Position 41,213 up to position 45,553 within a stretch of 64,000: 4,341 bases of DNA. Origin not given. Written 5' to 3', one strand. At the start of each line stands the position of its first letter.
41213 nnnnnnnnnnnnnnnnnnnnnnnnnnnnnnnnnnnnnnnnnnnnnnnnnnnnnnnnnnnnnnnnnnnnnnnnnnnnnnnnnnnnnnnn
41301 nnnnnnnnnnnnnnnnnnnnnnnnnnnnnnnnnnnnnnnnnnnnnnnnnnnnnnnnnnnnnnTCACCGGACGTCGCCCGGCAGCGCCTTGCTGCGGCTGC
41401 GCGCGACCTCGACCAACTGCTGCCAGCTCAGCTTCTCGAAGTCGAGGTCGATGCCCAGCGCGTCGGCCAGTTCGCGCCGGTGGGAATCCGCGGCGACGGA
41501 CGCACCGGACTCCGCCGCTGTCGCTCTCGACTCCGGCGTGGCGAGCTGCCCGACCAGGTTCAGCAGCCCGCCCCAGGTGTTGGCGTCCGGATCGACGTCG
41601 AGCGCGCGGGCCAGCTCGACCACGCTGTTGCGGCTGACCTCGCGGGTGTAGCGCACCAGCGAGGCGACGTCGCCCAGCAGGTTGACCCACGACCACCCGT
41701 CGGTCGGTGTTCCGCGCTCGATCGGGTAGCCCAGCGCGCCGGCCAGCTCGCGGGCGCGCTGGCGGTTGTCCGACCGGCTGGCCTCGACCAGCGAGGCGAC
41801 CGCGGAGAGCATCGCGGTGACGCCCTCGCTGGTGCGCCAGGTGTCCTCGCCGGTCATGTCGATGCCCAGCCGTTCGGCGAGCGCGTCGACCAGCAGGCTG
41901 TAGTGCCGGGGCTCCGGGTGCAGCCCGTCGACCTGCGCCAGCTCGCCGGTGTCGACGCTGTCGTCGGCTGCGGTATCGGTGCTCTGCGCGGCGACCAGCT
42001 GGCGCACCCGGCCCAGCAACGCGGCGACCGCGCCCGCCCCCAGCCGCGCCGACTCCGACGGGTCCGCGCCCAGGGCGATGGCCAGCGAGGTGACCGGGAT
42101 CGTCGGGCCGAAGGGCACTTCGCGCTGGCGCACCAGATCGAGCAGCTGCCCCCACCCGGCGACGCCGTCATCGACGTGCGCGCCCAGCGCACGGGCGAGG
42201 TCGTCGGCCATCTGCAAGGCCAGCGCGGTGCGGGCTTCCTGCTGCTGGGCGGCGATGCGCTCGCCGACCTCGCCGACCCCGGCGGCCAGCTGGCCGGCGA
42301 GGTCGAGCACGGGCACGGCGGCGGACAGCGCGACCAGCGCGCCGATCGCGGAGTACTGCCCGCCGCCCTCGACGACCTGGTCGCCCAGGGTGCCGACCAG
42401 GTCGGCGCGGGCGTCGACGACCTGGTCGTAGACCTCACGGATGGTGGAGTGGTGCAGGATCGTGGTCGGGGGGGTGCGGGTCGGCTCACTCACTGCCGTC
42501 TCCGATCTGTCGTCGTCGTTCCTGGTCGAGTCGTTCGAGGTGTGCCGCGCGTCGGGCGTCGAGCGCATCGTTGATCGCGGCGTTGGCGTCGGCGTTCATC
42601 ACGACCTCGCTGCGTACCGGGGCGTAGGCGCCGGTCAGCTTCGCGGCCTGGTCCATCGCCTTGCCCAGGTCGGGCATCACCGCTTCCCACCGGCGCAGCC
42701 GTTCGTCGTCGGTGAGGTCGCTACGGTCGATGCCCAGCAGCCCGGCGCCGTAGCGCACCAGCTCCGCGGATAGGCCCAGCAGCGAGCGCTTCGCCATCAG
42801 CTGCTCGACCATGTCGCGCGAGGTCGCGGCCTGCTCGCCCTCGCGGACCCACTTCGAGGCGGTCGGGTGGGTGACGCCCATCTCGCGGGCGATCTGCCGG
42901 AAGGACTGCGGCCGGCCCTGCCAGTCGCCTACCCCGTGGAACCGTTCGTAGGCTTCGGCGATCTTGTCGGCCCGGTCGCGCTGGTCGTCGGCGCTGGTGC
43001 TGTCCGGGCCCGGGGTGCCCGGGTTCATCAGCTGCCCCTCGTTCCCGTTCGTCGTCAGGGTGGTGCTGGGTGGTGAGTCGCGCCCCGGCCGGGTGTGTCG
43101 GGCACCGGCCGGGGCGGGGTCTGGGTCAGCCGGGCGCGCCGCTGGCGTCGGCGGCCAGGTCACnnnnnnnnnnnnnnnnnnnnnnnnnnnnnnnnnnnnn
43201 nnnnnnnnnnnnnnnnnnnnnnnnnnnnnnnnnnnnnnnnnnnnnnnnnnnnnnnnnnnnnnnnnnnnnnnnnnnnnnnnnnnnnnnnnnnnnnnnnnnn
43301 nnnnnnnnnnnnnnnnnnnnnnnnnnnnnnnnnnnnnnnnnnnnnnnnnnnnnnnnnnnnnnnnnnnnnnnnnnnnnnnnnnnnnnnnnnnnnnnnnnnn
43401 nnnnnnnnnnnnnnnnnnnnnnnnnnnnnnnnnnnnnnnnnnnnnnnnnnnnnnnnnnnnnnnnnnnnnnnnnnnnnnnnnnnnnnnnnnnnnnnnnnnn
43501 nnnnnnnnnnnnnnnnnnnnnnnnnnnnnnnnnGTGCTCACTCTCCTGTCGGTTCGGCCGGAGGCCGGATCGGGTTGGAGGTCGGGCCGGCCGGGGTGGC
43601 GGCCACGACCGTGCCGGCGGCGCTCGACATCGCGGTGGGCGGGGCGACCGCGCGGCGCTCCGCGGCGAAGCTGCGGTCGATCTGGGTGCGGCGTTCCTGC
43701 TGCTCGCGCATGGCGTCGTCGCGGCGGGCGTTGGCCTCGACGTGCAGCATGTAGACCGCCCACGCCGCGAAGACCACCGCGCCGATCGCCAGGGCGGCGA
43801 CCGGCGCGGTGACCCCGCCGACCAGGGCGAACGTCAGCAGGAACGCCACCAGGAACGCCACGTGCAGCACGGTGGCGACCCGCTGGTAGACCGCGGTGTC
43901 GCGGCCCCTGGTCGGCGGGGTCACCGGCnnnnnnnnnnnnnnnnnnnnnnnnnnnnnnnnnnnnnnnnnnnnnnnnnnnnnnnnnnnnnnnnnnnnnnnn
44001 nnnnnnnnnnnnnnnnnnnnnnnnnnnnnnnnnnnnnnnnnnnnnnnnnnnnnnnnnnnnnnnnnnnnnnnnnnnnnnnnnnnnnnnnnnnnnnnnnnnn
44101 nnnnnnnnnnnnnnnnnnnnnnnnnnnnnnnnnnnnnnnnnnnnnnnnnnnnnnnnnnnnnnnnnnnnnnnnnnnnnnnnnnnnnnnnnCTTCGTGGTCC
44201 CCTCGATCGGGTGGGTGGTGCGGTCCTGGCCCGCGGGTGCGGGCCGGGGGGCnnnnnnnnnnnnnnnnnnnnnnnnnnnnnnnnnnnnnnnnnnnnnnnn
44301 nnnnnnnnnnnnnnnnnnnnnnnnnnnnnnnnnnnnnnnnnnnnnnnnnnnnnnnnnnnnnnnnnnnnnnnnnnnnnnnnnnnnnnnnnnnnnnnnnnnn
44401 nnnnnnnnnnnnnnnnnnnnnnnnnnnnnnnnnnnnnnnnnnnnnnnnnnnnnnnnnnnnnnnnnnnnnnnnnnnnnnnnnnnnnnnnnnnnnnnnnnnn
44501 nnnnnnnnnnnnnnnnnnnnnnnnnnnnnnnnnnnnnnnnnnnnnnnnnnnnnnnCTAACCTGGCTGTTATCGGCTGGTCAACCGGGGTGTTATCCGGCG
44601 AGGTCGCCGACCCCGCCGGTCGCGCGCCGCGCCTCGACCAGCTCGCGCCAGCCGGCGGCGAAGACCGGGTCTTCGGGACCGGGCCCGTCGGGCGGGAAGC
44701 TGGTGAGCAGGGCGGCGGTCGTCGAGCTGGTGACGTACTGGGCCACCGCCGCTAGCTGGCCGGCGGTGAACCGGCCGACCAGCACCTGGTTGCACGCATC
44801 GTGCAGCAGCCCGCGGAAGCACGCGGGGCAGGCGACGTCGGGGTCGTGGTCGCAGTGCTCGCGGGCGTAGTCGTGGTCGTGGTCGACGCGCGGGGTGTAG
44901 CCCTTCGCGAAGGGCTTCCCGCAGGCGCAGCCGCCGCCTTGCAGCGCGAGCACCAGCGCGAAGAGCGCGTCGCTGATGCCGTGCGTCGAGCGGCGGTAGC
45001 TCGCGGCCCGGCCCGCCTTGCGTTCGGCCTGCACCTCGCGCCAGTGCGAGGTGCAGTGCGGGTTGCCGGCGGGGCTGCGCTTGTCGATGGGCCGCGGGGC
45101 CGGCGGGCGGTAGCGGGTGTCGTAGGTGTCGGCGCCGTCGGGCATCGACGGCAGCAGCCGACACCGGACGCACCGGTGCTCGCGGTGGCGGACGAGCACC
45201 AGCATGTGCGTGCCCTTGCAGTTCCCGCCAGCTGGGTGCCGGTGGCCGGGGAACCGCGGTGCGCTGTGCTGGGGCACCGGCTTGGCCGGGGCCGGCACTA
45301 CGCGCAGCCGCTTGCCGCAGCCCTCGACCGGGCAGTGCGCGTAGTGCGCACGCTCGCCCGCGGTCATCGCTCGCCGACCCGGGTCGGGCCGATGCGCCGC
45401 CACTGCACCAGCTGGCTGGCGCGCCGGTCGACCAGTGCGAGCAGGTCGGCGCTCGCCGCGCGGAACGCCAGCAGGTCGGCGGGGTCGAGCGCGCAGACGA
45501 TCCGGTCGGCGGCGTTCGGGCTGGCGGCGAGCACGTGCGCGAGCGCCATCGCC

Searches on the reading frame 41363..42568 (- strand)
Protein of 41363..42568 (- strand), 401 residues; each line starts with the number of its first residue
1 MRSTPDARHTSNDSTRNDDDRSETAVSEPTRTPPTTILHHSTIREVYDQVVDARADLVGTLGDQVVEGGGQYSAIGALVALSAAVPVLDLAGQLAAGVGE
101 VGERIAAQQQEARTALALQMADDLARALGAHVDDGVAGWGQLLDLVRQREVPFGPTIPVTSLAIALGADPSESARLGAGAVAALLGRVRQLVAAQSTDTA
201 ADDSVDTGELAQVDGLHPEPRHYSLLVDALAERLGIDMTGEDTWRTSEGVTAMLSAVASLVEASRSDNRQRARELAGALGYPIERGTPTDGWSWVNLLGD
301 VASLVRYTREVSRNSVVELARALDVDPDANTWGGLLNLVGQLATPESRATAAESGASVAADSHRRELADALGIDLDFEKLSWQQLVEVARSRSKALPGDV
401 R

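Call 46: search_protein_families(library=phrogs, proteins=[window:41363-42568:-], max_evalue=0.001)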
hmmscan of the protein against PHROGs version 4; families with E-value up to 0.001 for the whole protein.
window:41363-42568:- (401 aa): 0 families

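Call 103: search_protein_families(library=padloc, proteins=[window:41363-42568:-], max_evalue=0.01)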
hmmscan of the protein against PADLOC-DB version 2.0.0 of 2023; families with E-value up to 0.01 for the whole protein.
window:41363-42568:- (401 aa): 0 families

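Call 104: search_protein_families(library=pfam, proteins=[window:41363-42568:-], max_evalue=0.01)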
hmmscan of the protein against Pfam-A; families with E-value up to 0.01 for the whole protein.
window:41363-42568:- (401 aa): 0 families

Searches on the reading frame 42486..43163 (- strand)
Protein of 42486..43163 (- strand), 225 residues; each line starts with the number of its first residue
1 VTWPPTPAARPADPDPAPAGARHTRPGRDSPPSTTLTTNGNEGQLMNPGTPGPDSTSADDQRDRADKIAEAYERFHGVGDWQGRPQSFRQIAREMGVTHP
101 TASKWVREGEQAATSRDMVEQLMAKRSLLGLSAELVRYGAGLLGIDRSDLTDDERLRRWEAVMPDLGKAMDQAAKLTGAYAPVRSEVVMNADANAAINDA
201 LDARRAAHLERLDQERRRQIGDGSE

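Call 3: search_protein_families(library=pfam, proteins=[window:42486-43163:-], max_evalue=0.01)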
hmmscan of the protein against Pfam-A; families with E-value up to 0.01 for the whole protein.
window:42486-43163:- (225 aa): 1 family
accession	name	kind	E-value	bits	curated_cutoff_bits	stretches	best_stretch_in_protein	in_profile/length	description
PF13384.12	HTH_23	-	0.0044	17.3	24.6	0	87-107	19-39/50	Homeodomain-like domain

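Call 4: search_protein_families(library=phrogs, proteins=[window:42486-43163:-], max_evalue=0.001)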
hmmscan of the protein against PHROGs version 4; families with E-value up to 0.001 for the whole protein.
window:42486-43163:- (225 aa): 3 families
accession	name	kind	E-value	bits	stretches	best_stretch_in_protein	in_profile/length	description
phrog_458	-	other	3e-05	25.1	0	10-124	32-148/246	protease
phrog_645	-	DNA, RNA and nucleotide metabolism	4e-05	24.8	1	84-214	36-155/196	Rnase E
phrog_3064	-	head and packaging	0.00012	22.6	0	156-214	98-156/175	terminase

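Call 6: search_protein_families(library=ncbifam, proteins=[window:42486-43163:-], max_evalue=0.01)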
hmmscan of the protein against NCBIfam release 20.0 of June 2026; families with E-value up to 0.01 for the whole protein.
window:42486-43163:- (225 aa): 0 families

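Call 101: search_protein_families(library=pfam, alignment_id=A6, max_evalue=0.01)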
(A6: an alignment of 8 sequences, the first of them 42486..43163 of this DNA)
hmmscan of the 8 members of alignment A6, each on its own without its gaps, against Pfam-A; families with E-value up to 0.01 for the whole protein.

A. member 1, window:42486-43163:- (225 aa): 1 family
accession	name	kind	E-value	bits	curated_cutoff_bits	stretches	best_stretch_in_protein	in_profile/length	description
PF13384.12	HTH_23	-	0.0044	17.3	24.6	0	87-107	19-39/50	Homeodomain-like domain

B. families by the number of members that match (of 8 scanned): 24 families
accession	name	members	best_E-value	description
PF13384.12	HTH_23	5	2.2e-08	Homeodomain-like domain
PF13542.12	HTH_Tnp_ISL3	2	5.8e-05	Helix-turn-helix domain of transposase family ISL3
PF12728.13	HTH_17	2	7.7e-05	Helix-turn-helix domain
PF08281.18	Sigma70_r4_2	2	0.00012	Sigma-70, region 4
PF13936.12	HTH_38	2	0.00026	Helix-turn-helix domain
PF09339.16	HTH_IclR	2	0.0004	IclR helix-turn-helix domain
PF13551.12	HTH_29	1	5.4e-07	Winged helix-turn helix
PF06056.18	Terminase_5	1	1.6e-06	Putative ATPase subunit of terminase (gpP-like)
PF13518.12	HTH_28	1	2.4e-06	Helix-turn-helix domain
PF08279.18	HTH_11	1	4.2e-05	HTH domain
PF18024.7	HTH_50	1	7.5e-05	Helix-turn-helix domain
PF13565.12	HTH_32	1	0.0006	Homeodomain-like domain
PF01527.26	HTH_Tnp_1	1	0.00066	Transposase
PF04545.22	Sigma70_r4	1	0.00088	Sigma-70, region 4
PF13412.12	HTH_24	1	0.001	Winged helix-turn-helix DNA-binding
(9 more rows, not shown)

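Call 103: search_protein_families(library=padloc, proteins=[window:42486-43163:-], max_evalue=0.01)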
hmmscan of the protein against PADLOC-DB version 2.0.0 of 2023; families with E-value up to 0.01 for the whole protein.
window:42486-43163:- (225 aa): 0 families

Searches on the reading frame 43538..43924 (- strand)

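Call 46: search_protein_families(library=phrogs, proteins=[window:43538-43924:-], max_evalue=0.001)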
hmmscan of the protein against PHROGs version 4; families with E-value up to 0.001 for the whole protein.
window:43538-43924:- (128 aa): 0 families

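Call 104: search_protein_families(library=pfam, proteins=[window:43538-43924:-], max_evalue=0.01)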
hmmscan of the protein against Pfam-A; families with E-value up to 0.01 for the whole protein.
window:43538-43924:- (128 aa): 3 families
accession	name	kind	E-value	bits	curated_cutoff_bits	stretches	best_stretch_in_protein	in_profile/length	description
PF01040.23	UbiA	-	0.0013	18.5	34.2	1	1-62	176-236/250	UbiA prenyltransferase family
PF24003.1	DUF7319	-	0.0044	16.9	27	1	13-78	121-183/205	Domain of unknown function (DUF7319)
PF07264.17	EI24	-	0.0061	17.1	32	1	22-87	116-164/199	Sulfate transporter CysZ/Etoposide-induced protein 2.4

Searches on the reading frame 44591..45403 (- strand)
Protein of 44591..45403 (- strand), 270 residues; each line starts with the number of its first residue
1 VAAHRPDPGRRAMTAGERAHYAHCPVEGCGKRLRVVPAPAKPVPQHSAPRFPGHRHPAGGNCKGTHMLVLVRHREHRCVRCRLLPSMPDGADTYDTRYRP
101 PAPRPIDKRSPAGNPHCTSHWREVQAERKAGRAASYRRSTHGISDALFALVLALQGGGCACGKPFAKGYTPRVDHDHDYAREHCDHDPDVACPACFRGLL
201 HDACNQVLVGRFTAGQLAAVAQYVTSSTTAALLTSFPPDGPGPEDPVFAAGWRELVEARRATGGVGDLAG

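Call 46: search_protein_families(library=phrogs, proteins=[window:44591-45403:-], max_evalue=0.001)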
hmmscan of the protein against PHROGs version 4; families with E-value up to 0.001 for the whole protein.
window:44591-45403:- (270 aa): 4 families
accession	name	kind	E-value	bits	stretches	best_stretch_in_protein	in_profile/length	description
phrog_307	-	DNA, RNA and nucleotide metabolism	1.2e-11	46.2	1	105-225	73-177/334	endonuclease VII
phrog_2914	-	DNA, RNA and nucleotide metabolism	2.8e-09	38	1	113-225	52-153/190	endonuclease VII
phrog_2633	-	DNA, RNA and nucleotide metabolism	4.9e-08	34.3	1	110-226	35-138/142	endonuclease VII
phrog_423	-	DNA, RNA and nucleotide metabolism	0.00094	20.2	0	151-207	18-63/159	endonuclease VII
